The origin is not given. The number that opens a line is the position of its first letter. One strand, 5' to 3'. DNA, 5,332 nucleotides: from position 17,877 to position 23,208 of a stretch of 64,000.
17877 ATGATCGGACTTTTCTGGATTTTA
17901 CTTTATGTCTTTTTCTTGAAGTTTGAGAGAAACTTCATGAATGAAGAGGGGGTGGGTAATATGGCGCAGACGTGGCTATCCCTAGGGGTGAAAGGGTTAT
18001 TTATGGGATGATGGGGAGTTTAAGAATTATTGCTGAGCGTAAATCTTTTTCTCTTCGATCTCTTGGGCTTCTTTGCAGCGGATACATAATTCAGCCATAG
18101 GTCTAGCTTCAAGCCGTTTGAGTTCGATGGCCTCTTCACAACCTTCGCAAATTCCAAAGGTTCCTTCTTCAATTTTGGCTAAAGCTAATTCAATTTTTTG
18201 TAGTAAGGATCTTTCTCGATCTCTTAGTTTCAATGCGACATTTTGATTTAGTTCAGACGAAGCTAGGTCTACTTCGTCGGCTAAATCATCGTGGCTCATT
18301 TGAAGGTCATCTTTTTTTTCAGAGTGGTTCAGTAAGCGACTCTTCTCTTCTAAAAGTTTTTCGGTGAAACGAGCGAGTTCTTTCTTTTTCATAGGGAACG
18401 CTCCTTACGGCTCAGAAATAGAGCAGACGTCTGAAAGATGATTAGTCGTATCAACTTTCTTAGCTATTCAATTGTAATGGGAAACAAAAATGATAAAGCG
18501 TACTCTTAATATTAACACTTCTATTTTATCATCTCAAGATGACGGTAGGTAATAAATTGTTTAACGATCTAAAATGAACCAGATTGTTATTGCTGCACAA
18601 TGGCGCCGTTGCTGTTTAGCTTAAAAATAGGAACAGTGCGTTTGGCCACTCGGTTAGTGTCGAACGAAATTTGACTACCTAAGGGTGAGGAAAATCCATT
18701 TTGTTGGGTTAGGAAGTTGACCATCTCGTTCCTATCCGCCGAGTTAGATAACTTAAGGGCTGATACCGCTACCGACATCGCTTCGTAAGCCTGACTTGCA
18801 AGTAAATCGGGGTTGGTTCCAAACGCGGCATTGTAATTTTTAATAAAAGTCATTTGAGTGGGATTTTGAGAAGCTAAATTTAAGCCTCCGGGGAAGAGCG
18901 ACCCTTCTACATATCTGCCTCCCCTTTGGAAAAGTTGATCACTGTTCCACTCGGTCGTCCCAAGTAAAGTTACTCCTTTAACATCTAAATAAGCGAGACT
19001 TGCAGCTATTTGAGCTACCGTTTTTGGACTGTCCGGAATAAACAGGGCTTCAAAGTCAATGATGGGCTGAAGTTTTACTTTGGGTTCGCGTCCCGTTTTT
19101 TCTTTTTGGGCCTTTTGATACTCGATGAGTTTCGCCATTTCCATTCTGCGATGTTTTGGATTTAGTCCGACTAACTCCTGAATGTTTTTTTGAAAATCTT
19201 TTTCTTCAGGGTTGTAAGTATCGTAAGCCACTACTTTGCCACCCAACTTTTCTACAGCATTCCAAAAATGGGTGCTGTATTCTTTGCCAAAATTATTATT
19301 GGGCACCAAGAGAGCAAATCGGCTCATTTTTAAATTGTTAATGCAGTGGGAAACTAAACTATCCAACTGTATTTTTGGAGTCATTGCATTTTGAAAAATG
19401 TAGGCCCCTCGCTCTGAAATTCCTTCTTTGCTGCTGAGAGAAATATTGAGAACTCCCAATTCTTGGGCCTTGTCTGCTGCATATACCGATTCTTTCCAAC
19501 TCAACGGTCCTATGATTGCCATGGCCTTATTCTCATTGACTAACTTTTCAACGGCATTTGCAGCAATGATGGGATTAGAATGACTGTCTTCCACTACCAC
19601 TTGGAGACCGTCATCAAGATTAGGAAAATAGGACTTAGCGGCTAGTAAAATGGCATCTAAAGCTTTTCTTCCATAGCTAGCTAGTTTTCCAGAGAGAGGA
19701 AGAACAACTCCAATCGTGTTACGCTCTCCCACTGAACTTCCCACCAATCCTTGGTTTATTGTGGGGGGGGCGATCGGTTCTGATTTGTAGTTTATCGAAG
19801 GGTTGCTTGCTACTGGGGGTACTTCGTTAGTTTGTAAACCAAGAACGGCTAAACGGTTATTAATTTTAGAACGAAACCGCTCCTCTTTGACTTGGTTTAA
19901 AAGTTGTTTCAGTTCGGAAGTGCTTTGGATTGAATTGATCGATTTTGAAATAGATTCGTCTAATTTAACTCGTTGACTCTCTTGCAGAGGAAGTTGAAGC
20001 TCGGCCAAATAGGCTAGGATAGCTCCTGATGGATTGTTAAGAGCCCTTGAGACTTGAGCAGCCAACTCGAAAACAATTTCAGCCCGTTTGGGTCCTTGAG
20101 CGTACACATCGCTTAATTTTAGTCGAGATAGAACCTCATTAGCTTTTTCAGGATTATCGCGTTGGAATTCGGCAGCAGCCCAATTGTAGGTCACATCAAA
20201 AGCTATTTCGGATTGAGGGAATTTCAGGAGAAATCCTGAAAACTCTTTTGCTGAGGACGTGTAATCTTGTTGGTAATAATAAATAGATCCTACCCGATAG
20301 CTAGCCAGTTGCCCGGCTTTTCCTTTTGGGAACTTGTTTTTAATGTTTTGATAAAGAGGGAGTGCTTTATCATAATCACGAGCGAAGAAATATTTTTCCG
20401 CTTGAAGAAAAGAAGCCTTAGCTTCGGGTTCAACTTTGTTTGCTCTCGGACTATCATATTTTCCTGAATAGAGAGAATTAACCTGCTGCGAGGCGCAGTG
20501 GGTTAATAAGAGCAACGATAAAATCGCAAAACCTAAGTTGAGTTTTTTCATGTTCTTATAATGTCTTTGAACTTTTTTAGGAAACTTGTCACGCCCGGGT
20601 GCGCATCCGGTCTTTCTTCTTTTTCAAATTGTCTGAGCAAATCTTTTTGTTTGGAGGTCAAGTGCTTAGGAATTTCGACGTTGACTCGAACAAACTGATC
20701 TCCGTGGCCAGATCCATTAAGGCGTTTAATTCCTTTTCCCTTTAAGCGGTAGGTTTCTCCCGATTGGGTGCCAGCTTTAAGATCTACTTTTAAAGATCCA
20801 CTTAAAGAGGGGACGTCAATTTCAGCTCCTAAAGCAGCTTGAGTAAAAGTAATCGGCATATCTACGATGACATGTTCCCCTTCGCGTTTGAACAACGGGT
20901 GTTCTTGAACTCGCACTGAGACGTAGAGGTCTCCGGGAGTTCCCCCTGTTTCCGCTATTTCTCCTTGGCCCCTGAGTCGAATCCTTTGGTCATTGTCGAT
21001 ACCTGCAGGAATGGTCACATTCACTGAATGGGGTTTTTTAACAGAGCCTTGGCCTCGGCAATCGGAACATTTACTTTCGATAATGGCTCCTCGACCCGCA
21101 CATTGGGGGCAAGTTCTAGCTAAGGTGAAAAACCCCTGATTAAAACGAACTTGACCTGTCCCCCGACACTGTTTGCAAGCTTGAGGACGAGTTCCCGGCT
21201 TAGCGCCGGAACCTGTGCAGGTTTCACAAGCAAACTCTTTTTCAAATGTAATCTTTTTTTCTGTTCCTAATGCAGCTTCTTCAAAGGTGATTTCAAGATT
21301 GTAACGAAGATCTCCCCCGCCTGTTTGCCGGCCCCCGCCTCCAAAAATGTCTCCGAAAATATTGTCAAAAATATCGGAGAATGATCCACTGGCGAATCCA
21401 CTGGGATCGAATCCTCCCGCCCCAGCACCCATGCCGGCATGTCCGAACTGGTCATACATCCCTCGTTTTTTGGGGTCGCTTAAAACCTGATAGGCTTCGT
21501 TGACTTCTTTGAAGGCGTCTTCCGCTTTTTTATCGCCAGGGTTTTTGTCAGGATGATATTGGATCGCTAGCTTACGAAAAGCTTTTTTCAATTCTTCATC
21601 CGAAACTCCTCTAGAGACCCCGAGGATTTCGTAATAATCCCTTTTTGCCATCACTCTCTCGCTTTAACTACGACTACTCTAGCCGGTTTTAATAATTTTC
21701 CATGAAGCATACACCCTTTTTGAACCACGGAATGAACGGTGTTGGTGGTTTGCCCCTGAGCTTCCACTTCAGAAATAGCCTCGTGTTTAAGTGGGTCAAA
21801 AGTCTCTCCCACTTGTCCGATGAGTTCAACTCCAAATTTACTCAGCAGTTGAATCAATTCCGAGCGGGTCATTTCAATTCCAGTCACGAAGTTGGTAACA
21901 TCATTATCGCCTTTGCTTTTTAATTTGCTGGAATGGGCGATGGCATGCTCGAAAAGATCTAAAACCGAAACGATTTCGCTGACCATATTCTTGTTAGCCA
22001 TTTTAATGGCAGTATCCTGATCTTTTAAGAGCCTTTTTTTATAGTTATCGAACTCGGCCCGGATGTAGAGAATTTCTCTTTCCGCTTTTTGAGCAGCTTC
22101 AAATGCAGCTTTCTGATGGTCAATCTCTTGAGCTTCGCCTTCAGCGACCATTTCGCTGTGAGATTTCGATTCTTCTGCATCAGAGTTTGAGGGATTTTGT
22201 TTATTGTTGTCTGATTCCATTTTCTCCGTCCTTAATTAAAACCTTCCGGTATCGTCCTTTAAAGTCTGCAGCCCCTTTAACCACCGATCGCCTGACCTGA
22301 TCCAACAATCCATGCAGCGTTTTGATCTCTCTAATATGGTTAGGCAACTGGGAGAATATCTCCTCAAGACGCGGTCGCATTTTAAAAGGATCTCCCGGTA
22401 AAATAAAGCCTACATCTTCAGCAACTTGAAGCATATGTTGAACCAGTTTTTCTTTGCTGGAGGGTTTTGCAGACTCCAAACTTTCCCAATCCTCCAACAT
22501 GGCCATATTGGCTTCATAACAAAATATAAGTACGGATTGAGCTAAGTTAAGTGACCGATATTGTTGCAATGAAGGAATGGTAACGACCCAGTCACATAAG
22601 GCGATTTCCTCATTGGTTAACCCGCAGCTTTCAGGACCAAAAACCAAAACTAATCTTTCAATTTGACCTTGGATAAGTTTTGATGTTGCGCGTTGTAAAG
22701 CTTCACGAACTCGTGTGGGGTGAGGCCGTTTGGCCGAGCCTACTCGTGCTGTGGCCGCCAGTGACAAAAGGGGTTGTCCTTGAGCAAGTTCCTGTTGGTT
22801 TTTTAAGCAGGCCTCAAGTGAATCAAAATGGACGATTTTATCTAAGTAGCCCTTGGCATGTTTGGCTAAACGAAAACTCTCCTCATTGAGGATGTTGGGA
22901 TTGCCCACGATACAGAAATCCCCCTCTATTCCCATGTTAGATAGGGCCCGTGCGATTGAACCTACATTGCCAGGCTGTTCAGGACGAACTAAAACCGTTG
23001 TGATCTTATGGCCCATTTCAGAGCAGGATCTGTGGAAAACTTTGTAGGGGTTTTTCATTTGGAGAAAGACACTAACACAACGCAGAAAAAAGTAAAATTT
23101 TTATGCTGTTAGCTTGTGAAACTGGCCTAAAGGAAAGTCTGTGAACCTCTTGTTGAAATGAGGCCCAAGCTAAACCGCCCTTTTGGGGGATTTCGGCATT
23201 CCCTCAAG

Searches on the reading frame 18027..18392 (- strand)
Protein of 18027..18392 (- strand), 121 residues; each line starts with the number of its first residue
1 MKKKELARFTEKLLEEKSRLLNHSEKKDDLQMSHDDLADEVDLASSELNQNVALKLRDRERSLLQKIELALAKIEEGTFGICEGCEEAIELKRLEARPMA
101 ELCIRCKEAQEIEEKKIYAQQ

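Call 63: search_protein_families(library=pfam, proteins=[window:18027-18392:-], max_evalue=0.00001)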
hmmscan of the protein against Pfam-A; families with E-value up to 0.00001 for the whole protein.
window:18027-18392:- (121 aa): 2 families
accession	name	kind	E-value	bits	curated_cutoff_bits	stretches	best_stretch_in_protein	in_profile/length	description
PF21157.2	DksA_N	-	3e-12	47.1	27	1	6-74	2-71/71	DnaK suppressor protein DksA, N-terminal domain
PF01258.23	zf-dskA_traR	-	1.9e-10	41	24.9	1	77-111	1-35/36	Prokaryotic dksA/traR C4-type zinc finger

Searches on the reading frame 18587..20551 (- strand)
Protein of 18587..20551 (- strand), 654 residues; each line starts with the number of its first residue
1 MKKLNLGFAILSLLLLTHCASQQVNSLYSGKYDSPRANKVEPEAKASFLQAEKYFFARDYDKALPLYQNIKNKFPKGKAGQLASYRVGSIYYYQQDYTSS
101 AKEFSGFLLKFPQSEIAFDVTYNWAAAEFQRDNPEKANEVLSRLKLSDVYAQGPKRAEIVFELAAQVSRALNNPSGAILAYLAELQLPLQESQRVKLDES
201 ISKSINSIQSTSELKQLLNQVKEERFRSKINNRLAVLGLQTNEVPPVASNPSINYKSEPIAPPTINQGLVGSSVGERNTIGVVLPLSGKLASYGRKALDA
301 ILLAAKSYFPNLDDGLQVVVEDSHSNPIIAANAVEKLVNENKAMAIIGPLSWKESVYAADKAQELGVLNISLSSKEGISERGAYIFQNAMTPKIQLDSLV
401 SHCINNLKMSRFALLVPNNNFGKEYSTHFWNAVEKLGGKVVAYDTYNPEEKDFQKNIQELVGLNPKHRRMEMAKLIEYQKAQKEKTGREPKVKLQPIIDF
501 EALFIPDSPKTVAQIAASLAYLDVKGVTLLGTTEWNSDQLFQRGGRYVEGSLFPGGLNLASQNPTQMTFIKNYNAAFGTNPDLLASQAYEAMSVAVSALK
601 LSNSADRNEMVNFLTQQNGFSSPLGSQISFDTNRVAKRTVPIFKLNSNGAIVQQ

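Call 63: search_protein_families(library=pfam, proteins=[window:18587-20551:-], max_evalue=0.00001)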
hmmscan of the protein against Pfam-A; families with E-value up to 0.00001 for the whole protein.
window:18587-20551:- (654 aa): 3 families
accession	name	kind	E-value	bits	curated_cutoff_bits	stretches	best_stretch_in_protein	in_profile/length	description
PF13458.12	Peripla_BP_6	-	1.1e-37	131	31.7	1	279-649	3-342/343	Periplasmic binding protein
PF13433.12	Peripla_BP_5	-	4.3e-10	39.7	27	1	280-461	3-185/363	Periplasmic binding protein domain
PF01094.35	ANF_receptor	-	2.3e-08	33.9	25.4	1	315-461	24-170/353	Receptor family ligand binding region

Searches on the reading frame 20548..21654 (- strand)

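Call 63: search_protein_families(library=pfam, proteins=[window:20548-21654:-], max_evalue=0.00001)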
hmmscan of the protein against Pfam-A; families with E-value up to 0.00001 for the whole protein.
window:20548-21654:- (368 aa): 3 families
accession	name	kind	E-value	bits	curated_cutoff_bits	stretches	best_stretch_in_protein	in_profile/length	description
PF01556.23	DnaJ_C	-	9.3e-51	172.3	26.6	1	116-329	1-152/152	DnaJ C terminal domain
PF00226.36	DnaJ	-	2.5e-29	101.6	27.8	1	6-68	1-63/63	DnaJ domain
PF00684.25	DnaJ_CXXCXGXG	-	7.4e-16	58.6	32.7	1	143-203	1-65/65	DnaJ central domain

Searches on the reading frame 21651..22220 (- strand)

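Call 63: search_protein_families(library=pfam, proteins=[window:21651-22220:-], max_evalue=0.00001)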
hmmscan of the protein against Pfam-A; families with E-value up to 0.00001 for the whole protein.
window:21651-22220:- (189 aa): 1 family
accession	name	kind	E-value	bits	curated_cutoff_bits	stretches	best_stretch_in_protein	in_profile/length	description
PF01025.24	GrpE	-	1.1e-37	129.7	25.8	1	23-186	6-165/165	GrpE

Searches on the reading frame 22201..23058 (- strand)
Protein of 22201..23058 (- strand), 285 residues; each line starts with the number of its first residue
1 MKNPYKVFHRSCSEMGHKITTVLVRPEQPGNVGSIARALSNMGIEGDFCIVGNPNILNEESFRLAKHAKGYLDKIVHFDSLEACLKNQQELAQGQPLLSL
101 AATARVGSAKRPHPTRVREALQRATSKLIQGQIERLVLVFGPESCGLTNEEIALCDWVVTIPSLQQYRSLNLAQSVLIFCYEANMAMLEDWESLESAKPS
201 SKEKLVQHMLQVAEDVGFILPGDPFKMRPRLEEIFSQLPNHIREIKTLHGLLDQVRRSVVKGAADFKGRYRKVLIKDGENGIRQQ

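Call 63: search_protein_families(library=pfam, proteins=[window:22201-23058:-], max_evalue=0.00001)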
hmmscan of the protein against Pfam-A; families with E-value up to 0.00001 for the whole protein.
window:22201-23058:- (285 aa): 1 family
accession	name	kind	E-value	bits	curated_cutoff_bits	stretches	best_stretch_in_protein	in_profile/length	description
PF00588.24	SpoU_methylase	-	5.4e-25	88.6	29.7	1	19-181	2-142/142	SpoU rRNA Methylase family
